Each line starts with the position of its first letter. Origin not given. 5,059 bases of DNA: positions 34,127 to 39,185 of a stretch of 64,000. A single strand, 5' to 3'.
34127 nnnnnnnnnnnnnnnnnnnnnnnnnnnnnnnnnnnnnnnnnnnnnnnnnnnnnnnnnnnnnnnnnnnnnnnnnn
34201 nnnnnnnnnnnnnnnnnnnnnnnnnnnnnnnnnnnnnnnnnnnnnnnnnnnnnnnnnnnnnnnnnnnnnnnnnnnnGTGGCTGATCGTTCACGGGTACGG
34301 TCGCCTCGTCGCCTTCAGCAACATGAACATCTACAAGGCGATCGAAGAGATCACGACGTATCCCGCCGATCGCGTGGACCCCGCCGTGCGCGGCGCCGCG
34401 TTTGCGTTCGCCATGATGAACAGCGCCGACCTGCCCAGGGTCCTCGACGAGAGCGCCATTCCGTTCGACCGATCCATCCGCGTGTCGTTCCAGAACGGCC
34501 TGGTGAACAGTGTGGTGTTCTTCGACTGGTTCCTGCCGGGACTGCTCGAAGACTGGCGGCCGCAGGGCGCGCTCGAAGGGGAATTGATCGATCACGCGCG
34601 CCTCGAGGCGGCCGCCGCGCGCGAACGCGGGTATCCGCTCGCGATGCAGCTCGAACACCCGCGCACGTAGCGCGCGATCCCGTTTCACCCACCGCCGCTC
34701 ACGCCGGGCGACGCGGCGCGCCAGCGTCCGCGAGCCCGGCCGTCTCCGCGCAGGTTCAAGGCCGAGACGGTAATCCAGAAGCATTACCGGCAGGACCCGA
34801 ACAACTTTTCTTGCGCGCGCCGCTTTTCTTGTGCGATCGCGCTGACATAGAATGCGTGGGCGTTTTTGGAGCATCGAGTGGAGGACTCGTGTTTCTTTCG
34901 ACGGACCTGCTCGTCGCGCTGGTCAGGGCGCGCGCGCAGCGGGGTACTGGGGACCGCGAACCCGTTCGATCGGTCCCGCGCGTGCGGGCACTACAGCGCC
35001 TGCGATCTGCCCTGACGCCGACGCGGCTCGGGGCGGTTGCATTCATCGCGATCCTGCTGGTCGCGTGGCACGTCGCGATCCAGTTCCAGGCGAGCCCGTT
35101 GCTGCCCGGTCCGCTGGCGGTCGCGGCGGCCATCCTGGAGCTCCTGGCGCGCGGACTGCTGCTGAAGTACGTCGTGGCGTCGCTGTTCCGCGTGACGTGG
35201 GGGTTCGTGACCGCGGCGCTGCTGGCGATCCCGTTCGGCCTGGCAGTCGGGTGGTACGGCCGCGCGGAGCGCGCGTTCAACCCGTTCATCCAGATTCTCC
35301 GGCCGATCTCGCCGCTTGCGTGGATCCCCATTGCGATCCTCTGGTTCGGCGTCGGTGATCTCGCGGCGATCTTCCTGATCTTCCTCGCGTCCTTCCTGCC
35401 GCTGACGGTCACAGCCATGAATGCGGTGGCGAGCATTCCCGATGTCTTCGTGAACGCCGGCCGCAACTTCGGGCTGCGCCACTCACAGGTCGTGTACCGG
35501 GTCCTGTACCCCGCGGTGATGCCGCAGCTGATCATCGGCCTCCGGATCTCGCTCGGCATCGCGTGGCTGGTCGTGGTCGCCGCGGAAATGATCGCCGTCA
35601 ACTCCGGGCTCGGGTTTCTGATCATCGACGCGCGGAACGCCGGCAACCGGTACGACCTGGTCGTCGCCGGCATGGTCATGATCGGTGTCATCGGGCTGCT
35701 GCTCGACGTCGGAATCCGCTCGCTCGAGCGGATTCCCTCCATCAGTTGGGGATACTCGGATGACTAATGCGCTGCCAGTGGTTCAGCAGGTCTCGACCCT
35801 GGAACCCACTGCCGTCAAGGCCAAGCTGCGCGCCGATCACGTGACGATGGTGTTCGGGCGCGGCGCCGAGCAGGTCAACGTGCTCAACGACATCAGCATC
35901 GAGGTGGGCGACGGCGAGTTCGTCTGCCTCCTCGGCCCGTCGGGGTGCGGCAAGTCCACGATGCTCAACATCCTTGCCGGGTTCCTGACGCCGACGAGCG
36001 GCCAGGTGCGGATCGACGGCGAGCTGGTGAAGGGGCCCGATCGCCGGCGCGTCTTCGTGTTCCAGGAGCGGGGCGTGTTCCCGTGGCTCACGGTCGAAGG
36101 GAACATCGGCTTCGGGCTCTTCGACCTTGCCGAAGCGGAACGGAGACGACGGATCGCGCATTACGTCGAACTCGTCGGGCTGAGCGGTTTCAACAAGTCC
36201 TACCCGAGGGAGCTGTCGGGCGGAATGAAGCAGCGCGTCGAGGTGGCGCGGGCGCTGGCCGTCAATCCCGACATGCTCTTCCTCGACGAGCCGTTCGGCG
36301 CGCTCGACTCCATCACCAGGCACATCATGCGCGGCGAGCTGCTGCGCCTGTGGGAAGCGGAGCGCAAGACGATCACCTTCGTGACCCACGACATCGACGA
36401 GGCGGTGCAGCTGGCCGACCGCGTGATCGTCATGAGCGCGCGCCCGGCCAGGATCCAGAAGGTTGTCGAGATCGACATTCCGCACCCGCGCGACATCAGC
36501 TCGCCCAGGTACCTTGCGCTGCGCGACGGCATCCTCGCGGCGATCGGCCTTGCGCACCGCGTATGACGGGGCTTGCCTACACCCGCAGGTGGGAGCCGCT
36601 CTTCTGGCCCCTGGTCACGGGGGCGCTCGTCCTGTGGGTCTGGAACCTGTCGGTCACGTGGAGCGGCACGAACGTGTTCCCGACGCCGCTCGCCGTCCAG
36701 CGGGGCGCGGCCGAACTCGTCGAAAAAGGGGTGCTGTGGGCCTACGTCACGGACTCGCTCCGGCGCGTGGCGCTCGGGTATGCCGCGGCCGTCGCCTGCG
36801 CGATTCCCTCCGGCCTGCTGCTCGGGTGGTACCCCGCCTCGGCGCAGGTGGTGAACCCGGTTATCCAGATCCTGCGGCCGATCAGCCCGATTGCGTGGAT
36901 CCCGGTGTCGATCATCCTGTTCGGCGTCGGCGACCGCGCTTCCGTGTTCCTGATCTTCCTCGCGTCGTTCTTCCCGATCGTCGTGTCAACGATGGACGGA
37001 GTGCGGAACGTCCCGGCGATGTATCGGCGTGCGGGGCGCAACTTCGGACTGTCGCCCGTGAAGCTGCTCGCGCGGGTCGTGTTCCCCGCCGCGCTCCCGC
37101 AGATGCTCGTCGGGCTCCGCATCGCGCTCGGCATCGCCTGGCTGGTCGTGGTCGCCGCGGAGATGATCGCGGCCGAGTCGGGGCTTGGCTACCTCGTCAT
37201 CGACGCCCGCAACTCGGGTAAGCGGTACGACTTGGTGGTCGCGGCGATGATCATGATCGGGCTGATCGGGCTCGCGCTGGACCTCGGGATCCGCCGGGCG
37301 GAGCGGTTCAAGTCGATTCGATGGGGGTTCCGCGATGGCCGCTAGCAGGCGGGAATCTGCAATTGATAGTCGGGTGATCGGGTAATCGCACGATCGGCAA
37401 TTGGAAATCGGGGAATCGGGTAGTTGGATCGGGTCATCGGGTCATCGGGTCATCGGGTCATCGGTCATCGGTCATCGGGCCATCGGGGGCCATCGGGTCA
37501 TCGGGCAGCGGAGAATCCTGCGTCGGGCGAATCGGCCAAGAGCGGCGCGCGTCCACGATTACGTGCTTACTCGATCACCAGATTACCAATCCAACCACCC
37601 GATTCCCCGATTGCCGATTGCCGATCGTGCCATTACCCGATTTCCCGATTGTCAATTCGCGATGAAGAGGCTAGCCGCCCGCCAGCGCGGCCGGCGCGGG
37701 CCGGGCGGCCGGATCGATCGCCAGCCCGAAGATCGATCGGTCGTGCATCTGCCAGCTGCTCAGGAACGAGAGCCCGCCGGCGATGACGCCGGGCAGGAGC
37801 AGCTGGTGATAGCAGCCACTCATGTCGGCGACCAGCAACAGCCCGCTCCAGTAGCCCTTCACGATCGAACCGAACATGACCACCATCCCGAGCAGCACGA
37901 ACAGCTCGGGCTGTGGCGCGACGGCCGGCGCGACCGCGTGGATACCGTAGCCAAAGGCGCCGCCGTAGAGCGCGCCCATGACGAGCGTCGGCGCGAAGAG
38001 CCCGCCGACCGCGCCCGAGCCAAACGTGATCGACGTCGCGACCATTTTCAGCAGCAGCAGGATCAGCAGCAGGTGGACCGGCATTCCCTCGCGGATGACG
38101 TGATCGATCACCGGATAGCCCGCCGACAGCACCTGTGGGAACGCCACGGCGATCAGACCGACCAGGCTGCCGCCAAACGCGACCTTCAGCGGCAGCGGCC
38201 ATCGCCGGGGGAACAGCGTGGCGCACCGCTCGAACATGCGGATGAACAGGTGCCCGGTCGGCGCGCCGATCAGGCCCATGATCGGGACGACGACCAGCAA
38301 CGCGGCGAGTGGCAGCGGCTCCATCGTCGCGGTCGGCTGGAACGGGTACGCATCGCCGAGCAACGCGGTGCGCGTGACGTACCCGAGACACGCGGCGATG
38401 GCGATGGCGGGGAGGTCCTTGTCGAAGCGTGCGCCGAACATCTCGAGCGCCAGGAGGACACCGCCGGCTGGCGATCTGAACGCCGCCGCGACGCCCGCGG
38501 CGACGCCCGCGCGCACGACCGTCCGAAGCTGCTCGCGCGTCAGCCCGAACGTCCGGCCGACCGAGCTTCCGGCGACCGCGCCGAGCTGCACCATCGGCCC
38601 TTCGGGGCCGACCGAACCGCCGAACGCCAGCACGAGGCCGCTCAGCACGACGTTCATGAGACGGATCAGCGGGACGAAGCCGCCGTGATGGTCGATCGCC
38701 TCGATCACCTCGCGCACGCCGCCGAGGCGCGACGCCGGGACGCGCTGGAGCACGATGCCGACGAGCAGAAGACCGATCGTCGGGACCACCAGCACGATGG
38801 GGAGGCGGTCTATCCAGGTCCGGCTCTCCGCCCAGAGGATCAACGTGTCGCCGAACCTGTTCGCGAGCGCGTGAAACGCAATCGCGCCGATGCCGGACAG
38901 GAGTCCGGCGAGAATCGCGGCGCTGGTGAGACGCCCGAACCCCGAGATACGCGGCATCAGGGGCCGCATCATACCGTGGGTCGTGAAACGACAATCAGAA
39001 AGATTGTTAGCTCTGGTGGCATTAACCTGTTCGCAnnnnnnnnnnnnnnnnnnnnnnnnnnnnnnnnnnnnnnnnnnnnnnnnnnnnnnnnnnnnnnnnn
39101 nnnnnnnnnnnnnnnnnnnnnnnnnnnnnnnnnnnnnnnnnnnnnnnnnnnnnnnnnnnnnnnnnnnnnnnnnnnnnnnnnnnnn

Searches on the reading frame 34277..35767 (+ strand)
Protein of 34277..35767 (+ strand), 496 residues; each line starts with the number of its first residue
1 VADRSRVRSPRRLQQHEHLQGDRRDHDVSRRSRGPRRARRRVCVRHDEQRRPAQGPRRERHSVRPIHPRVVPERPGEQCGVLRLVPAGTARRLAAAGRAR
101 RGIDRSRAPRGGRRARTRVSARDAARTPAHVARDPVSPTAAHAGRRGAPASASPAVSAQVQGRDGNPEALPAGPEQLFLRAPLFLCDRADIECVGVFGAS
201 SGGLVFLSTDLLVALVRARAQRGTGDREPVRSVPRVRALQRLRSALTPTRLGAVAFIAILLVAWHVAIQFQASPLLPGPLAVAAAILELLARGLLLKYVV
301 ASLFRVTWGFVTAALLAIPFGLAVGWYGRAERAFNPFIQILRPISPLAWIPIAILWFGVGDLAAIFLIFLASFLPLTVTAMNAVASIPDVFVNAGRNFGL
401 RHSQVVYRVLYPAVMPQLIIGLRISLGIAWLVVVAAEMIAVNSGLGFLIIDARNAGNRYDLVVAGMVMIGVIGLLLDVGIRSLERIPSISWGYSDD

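Call 31: search_protein_families(library=pfam, proteins=[window:34277-35767:+], max_evalue=0.001)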
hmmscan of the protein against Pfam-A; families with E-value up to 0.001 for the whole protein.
window:34277-35767:+ (496 aa): 1 family
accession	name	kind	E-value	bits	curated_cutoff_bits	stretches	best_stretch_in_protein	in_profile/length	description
PF00528.27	BPD_transp_1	-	7.5e-21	75.1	26.4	1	317-484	1-179/184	Binding-protein-dependent transport system inner membrane component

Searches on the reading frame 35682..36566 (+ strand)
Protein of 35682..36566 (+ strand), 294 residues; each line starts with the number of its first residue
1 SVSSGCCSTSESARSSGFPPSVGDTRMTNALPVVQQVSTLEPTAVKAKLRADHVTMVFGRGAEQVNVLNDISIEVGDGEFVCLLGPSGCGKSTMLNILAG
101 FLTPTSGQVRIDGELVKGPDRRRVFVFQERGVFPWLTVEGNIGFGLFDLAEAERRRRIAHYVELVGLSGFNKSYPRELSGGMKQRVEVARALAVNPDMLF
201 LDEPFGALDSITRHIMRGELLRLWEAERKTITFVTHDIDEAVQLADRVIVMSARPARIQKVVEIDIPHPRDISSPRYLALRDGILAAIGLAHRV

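Call 11: search_protein_families(library=pfam, proteins=[window:35682-36566:+], max_evalue=0.001)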
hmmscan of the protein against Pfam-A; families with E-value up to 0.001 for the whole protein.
window:35682-36566:+ (294 aa): 5 families
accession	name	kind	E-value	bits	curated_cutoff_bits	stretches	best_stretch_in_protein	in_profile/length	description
PF00005.33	ABC_tran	-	9.2e-34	117.4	25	1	68-205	1-136/137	ABC transporter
PF03193.22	RsgA_GTPase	-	0.00013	22.3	30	1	62-109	91-137/174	RsgA GTPase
PF20703.3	nSTAND1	-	0.00038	20.6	27.1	1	51-103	10-56/379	Novel STAND NTPase 1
PF13304.12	AAA_21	-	0.00046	20.8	27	0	80-119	1-57/304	AAA domain, putative AbiEii toxin, Type IV TA system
PF13191.12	AAA_16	-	0.00089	20.2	32.6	0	57-105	2-51/167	AAA ATPase domain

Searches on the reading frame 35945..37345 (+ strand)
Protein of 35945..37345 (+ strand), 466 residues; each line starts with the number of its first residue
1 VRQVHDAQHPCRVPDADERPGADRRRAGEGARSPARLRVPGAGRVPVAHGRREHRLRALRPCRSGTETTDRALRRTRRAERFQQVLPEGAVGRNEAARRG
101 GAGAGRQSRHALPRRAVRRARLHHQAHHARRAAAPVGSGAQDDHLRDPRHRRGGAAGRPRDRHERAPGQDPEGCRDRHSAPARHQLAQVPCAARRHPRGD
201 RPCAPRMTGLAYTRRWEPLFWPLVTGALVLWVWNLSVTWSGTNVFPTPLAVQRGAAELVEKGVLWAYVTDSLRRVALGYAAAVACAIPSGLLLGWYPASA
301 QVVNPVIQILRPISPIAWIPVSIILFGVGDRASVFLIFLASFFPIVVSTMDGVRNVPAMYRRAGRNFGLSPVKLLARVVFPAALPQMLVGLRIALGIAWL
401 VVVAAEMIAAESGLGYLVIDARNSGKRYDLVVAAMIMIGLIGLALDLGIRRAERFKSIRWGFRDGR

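Call 31: search_protein_families(library=pfam, proteins=[window:35945-37345:+], max_evalue=0.001)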
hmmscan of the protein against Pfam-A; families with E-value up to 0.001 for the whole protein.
window:35945-37345:+ (466 aa): 1 family
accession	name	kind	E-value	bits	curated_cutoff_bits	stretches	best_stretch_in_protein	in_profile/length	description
PF00528.27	BPD_transp_1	-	9.5e-21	74.8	26.4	1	287-448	2-174/184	Binding-protein-dependent transport system inner membrane component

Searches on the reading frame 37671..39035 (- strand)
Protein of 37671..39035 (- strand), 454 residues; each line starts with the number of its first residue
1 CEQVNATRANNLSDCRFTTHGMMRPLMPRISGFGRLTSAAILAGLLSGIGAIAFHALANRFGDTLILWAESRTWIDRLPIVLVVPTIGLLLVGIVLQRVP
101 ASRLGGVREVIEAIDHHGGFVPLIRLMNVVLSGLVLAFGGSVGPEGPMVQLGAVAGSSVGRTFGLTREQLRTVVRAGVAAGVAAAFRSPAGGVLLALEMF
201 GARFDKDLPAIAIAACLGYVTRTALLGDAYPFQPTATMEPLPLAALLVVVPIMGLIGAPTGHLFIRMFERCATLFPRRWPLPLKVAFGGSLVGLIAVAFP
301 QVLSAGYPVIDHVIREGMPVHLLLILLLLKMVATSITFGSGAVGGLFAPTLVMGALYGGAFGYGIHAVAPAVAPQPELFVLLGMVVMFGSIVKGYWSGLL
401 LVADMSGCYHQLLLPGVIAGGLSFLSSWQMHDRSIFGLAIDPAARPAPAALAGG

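Call 11: search_protein_families(library=pfam, proteins=[window:37671-39035:-], max_evalue=0.001)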
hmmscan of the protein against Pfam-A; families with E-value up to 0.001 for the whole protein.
window:37671-39035:- (454 aa): 1 family
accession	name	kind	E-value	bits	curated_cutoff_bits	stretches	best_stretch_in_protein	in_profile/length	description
PF00654.25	Voltage_CLC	-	4e-67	227.3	24.8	1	88-425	1-343/346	Voltage gated chloride channel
